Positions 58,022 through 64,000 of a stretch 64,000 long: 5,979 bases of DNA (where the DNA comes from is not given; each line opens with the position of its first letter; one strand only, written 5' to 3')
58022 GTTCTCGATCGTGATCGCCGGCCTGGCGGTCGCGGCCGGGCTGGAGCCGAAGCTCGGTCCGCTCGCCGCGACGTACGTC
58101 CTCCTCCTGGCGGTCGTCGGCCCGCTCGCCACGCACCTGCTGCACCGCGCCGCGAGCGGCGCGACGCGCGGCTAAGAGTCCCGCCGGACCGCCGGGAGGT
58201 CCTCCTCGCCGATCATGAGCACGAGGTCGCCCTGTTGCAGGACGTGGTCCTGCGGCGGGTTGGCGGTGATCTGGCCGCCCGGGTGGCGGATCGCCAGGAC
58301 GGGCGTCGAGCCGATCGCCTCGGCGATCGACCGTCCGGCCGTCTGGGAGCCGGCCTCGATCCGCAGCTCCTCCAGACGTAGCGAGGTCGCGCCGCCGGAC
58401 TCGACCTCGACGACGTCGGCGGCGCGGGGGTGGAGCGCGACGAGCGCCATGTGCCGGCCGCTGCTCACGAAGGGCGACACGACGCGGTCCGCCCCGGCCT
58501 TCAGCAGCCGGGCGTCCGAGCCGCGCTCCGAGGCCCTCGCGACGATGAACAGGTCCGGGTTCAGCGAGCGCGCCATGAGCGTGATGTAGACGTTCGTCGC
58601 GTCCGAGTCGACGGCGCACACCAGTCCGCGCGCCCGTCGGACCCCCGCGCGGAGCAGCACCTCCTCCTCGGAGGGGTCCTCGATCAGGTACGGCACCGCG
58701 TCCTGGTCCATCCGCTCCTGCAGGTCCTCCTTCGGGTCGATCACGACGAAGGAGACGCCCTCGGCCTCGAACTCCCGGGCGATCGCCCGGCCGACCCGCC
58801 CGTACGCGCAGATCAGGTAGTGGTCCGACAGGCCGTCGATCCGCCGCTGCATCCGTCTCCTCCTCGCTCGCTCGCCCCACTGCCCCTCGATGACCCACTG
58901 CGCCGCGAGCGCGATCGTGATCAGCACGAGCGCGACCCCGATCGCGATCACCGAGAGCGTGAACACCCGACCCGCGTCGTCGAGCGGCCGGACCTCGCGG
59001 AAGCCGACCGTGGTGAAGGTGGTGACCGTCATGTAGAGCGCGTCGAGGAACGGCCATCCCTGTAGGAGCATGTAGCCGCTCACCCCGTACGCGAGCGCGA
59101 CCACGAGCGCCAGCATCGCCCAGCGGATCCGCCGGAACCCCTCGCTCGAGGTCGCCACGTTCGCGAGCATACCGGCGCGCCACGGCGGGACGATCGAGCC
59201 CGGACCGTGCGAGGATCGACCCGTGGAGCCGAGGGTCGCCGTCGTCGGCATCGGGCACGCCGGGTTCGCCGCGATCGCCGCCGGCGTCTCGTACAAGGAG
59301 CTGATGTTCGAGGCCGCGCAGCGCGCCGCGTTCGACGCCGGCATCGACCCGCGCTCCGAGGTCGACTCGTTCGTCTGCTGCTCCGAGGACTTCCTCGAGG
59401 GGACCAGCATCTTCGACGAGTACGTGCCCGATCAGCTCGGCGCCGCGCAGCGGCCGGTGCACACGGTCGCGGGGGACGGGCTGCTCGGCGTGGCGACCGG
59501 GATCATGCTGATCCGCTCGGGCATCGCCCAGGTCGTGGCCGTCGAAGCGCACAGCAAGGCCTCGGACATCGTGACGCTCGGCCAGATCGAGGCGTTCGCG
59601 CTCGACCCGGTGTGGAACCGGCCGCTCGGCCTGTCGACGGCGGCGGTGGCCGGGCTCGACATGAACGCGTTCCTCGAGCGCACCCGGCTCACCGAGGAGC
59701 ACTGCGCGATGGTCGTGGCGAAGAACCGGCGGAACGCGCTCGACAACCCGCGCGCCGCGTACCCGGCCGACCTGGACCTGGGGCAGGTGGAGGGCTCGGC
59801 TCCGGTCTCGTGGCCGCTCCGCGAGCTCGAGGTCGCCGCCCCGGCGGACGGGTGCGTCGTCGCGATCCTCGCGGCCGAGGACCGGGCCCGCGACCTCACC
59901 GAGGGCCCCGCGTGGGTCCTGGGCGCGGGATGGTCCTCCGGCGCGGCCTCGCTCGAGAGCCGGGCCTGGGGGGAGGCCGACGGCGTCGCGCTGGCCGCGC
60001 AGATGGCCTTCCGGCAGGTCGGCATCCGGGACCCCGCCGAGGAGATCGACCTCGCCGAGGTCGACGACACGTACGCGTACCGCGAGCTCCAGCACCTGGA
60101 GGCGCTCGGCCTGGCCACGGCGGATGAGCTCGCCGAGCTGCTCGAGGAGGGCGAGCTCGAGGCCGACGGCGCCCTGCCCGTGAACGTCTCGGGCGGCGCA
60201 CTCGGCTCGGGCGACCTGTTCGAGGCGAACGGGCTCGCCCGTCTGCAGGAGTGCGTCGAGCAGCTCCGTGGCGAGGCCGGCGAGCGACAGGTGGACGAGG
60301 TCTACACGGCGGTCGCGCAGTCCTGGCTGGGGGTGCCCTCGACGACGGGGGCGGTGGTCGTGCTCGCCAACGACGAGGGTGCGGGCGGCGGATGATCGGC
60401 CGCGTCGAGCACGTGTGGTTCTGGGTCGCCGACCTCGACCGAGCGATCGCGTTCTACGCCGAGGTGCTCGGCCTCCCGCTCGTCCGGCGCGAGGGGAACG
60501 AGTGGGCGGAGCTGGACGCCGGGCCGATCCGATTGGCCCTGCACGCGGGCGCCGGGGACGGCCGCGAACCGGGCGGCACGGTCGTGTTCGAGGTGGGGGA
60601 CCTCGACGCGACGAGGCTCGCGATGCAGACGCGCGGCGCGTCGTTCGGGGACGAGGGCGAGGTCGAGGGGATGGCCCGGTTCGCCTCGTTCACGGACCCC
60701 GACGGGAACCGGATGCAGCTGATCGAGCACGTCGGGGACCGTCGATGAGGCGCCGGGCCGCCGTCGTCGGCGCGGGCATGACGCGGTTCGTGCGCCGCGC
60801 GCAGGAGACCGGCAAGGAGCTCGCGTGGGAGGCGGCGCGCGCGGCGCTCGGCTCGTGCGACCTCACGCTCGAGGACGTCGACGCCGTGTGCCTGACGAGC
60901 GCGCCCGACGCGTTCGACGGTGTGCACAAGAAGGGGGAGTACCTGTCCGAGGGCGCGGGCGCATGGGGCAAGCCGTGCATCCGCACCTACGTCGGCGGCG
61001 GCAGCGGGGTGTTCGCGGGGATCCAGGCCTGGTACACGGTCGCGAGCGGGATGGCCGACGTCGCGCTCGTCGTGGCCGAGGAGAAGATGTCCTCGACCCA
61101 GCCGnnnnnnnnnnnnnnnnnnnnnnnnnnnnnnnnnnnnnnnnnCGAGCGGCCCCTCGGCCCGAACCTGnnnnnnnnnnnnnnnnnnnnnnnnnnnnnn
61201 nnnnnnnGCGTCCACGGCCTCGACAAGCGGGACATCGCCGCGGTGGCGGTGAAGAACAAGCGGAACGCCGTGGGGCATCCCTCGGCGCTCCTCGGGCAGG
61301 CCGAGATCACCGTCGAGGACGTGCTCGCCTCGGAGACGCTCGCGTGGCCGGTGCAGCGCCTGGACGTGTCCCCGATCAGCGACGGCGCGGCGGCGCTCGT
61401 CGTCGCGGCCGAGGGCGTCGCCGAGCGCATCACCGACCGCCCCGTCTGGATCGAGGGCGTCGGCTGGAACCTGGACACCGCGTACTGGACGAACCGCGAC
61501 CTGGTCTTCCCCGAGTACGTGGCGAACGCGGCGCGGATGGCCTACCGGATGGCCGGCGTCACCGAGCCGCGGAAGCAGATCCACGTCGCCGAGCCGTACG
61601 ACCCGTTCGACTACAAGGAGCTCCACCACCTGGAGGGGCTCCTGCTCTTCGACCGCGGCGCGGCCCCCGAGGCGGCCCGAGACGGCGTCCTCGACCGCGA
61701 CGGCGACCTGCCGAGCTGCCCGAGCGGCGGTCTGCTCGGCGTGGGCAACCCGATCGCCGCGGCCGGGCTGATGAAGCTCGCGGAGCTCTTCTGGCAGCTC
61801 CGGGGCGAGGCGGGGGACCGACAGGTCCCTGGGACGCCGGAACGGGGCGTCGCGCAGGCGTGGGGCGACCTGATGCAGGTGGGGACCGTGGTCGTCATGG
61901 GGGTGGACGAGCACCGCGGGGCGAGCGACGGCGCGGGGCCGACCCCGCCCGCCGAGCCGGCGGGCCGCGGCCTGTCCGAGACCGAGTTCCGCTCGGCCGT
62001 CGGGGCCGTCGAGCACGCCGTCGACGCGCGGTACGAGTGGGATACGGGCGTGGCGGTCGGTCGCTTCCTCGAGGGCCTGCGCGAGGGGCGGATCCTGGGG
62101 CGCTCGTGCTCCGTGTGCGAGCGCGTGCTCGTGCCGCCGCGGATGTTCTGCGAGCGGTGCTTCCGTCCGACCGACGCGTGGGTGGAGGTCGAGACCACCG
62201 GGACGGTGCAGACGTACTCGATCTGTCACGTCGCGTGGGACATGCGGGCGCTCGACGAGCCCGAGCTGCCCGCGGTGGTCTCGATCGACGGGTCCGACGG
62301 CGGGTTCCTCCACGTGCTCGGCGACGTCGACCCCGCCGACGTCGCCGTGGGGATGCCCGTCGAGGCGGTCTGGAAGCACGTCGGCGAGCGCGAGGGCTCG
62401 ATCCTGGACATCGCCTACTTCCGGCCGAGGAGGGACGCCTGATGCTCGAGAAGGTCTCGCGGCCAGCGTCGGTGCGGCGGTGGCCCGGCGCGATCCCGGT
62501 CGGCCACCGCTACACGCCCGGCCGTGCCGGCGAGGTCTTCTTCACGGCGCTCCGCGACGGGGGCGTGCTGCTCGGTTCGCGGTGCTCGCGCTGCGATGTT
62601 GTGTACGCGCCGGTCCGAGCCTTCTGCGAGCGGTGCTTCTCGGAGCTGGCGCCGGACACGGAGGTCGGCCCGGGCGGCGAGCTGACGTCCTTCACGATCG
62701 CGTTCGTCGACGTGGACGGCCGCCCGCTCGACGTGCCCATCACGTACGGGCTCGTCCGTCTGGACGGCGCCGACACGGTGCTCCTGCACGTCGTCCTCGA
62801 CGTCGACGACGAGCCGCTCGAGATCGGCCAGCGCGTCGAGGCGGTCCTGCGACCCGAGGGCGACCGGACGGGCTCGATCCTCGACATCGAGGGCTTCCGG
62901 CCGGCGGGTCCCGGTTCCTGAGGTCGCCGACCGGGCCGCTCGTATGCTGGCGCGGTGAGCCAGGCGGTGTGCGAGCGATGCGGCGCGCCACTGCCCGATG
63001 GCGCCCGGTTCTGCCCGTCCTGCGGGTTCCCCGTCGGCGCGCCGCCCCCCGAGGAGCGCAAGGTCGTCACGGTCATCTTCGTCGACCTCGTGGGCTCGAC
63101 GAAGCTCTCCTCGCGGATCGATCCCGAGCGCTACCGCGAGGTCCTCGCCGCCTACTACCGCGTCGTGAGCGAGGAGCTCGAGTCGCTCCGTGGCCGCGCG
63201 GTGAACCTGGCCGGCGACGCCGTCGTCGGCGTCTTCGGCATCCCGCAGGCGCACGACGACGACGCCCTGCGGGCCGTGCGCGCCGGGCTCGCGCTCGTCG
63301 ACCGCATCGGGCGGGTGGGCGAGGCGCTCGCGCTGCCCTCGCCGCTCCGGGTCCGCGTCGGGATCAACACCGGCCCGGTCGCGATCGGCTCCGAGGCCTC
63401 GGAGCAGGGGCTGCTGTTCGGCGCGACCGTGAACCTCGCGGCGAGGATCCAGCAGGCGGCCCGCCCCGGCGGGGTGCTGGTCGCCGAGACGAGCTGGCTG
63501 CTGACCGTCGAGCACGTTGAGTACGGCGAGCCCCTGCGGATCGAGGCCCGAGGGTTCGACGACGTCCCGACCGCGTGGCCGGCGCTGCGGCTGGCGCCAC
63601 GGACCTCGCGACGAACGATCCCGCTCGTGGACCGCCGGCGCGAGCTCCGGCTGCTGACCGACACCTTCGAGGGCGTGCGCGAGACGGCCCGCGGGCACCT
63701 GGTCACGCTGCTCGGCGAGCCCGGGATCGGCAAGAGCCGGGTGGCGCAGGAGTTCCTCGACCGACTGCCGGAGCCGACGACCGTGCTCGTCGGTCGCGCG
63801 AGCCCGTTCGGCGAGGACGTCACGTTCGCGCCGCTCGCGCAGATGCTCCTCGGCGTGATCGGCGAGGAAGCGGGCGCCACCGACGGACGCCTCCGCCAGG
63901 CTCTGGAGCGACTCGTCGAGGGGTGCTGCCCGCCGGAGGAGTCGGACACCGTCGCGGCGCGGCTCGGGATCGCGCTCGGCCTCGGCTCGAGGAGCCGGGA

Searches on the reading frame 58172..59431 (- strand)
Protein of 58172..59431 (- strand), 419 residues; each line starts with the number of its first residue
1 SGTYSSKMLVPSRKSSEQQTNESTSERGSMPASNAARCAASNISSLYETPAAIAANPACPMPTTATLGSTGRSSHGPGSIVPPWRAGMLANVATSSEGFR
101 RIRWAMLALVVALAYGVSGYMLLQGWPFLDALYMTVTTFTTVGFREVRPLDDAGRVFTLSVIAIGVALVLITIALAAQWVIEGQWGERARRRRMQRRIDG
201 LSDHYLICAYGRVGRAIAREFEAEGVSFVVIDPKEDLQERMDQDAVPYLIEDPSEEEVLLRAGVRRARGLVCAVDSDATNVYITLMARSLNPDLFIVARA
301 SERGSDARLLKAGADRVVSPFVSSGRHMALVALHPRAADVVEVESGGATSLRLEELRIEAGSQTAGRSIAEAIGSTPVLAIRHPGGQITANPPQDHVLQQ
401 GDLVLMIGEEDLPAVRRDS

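Call 69: search_protein_families(library=pfam, proteins=[window:58172-59431:-], max_evalue=0.00001)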
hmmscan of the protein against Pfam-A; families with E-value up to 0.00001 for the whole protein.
window:58172-59431:- (419 aa): 2 families
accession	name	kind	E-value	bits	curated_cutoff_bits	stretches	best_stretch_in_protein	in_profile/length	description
PF02254.24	TrkA_N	-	5.7e-30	104.4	23.8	1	205-320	1-116/116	TrkA-N domain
PF07885.22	Ion_trans_2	-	1.2e-16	60.7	22.5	1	108-181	2-78/79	Ion channel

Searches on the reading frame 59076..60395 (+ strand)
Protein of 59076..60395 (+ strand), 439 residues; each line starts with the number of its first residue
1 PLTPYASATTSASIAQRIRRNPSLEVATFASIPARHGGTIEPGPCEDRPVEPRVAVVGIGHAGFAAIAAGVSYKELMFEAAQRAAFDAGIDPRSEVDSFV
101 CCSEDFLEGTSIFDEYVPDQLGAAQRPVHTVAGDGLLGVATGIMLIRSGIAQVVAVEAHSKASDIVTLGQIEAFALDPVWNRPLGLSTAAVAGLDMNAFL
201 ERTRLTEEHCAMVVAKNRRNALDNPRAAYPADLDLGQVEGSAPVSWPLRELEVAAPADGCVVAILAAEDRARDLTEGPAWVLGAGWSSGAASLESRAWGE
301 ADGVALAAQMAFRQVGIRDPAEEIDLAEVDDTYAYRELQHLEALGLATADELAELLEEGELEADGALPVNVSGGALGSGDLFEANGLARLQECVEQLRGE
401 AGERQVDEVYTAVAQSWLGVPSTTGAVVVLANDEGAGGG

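Call 69: search_protein_families(library=pfam, proteins=[window:59076-60395:+], max_evalue=0.00001)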
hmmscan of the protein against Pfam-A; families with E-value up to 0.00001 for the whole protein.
window:59076-60395:+ (439 aa): 1 family
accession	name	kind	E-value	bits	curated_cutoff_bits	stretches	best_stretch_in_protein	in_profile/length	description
PF22691.2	Thiolase_C_1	-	7.7e-26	91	28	1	301-428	17-141/144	Thiolase C-terminal domain-like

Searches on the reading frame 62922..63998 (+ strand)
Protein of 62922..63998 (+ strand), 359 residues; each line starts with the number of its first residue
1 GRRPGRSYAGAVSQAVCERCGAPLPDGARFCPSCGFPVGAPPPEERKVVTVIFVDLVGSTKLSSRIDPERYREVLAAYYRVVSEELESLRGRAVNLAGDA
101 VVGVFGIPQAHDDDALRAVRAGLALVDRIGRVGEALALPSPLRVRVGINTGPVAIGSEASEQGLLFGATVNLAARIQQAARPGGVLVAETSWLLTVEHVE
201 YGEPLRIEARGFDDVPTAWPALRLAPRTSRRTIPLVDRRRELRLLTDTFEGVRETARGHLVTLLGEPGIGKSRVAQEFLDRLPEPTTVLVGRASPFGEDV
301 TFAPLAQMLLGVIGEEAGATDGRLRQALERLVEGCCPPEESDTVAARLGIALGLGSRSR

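Call 71: search_protein_families(library=ncbifam, proteins=[window:62922-63998:+], max_evalue=0.01)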
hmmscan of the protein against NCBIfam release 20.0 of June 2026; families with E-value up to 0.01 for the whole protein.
window:62922-63998:+ (359 aa): 4 families
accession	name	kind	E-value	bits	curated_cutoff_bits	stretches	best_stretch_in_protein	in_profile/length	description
TIGR03903.1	TOMM_kin_cyc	equivalog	1.5e-27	96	705.75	1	44-350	283-600/1267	TOMM system kinase/cyclase fusion protein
NF058673.1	LipAdnlyCyLipJMY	equivalog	5.7e-16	58.3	800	1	44-191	291-418/449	bifunctional lipase/adenylate cyclase LipJ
NF045510.1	4Cys_prefix_kin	domain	0.00014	22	24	0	25-37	13-25/26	4-Cys prefix domain-containing protein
NF040586.1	FxSxx_TPR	equivalog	0.0033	15.9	300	1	231-281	4-48/830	FxSxx-COOH system tetratricopeptide repeat protein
